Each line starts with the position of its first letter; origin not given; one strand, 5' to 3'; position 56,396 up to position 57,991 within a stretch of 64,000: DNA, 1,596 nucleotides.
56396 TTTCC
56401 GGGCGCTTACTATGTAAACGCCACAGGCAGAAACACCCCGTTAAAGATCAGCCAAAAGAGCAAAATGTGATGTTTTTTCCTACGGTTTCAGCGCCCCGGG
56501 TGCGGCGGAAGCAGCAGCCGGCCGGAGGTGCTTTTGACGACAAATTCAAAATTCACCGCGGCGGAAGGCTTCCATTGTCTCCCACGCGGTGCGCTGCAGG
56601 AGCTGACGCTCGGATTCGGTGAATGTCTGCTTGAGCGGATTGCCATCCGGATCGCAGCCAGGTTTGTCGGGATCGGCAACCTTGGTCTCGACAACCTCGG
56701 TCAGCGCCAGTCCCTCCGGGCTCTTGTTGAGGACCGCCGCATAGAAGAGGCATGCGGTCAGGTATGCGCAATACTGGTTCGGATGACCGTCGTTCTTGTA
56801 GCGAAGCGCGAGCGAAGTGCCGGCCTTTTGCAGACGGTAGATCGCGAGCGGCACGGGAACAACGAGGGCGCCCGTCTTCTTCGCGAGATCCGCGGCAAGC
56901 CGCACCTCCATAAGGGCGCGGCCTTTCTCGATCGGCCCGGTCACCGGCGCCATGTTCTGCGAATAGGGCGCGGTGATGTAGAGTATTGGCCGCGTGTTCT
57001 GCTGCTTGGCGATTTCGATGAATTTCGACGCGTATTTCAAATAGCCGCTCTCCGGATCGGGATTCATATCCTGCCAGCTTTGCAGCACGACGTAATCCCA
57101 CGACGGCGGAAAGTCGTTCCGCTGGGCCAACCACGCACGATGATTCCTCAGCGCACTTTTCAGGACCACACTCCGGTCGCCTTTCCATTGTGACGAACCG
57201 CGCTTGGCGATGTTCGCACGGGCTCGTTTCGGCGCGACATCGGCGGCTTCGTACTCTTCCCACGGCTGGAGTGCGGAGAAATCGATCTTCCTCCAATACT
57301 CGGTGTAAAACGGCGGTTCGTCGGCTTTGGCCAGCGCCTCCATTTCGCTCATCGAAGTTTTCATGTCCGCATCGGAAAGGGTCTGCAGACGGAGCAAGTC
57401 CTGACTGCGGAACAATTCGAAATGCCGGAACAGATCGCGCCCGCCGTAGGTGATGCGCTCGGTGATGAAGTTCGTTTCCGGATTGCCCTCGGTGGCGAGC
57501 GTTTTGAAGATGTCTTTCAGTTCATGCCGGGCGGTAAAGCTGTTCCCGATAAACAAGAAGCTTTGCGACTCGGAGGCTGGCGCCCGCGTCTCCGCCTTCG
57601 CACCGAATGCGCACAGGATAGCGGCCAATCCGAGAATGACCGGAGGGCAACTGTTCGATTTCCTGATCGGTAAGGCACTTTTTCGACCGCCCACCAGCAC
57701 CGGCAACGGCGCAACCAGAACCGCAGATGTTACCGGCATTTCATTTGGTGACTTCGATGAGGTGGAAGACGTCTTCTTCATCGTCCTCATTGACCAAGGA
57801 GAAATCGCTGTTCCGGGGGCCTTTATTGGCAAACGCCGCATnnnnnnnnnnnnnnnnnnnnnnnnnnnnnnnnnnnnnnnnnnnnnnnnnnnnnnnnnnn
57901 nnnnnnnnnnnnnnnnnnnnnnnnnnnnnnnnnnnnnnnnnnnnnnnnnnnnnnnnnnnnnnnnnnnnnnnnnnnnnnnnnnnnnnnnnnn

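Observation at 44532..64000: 19.5-kb co-directional locus linking the Leloir pathway to four sulfatases, an esterase, a GH-like enzyme, a sugar symporter and a giant surface protein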

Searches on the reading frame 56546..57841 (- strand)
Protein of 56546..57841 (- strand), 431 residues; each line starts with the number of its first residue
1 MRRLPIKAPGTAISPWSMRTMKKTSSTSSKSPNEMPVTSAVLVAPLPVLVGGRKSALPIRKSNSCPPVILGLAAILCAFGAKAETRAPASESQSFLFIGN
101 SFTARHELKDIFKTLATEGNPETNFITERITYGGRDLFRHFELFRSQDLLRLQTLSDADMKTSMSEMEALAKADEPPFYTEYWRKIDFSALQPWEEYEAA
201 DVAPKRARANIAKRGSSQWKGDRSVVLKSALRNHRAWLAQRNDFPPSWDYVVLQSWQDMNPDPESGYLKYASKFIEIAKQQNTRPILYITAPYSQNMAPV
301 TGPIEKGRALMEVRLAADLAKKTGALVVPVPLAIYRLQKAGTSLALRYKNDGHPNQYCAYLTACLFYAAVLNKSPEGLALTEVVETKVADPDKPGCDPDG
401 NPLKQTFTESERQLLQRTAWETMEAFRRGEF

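Call 4: search_protein_families(library=pfam, proteins=[window:56546-57841:-])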
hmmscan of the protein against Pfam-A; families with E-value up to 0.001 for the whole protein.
window:56546-57841:- (431 aa): 1 family
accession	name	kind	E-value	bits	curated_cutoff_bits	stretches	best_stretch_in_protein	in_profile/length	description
PF16227.11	DUF4886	-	0.00015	21.3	26.7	0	247-377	82-219/242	Domain of unknown function (DUF4886)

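Call 12: search_solved_structures(query=window:56546-57739:-, max_evalue=10)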
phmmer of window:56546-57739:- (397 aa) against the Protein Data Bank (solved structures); distinct sequences matched with E-value up to 10: 3.
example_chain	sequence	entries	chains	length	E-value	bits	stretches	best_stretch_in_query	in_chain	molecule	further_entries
4s1p_A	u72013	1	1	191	0.00025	23.4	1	211-329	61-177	Uncharacterized protein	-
5kw9_L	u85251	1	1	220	0.95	11.6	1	170-218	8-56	IgA Light chain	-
2eey_A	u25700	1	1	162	2.1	10.5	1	266-328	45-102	Molybdopterin biosynthesis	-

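Call 21: search_protein_families(library=ncbifam, proteins=[window:56546-57739:-])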
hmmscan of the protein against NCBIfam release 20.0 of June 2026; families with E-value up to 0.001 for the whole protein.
window:56546-57739:- (397 aa): 0 families

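Call 26: find_homologous_proteins(query=window:56546-57739:-)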
Query window:56546-57739:- (397 aa): 220 proteins with E <= 0.001 among 8000 candidates; the best 120 are listed.
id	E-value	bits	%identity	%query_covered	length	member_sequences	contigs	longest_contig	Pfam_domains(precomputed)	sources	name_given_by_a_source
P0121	5.4e-245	831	92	100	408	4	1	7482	-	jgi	jgi:hypothetical protein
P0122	8.0e-193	659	83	86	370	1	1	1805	-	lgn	-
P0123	4.8e-191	653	76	95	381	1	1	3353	-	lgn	-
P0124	1.1e-188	645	79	86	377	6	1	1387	-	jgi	-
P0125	8.2e-188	642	79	86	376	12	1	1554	-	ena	-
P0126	1.5e-187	641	80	87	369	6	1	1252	-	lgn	-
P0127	2.1e-184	631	76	90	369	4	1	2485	-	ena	-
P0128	2.0e-173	595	75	86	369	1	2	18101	-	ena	-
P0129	1.9e-166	572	69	92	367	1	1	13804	-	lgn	-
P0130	3.7e-165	568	71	86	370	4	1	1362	-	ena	-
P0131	5.0e-165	567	72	88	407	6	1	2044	-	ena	-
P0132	3.0e-163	561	68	92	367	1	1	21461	-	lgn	-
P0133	8.1e-163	560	67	91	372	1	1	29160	-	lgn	-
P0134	3.1e-161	555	70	88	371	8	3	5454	-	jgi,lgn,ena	-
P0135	7.4e-159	547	69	88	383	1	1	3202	-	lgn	-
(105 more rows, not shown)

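Call 37: predict_structure(alignment_id=A2)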
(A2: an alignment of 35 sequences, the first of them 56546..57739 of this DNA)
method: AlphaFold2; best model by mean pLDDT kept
length: 397 residues; sequences in the alignment: 35
mean_pLDDT: 85.9   pTM: 0.82
mean pLDDT of the five models: 85.9, 85.2, 84.8, 84.2, 83.7
residues with pLDDT >= 90: 285; 70-90: 28; 50-70: 43; < 50: 41
segments of 3 or more residues with pLDDT < 50: 1-28, 168-174
pLDDT, mean of each block of 10 residues (from residue 1): 39 40 45 56 54 73 95 97 97 91 94 97 97 94 91 72 56 48 79 90 97 97 91 97 98 96 96 94 98 98 96 94 98 98 98 93 97 98 99 95
secondary structure, 60 per line:
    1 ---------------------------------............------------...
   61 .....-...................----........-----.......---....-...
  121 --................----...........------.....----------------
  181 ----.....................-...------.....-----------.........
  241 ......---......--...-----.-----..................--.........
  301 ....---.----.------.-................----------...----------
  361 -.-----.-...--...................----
elements in order: H34-45 E58-65 H67-85 E90-97 H103-109 H113-116 H123-138 H143-153 H160-164 H185-205 E216-220 H232-246 E250-255 H272-289 E292-295 H296-304 H322-337 E348-350 E370-372 H375-393
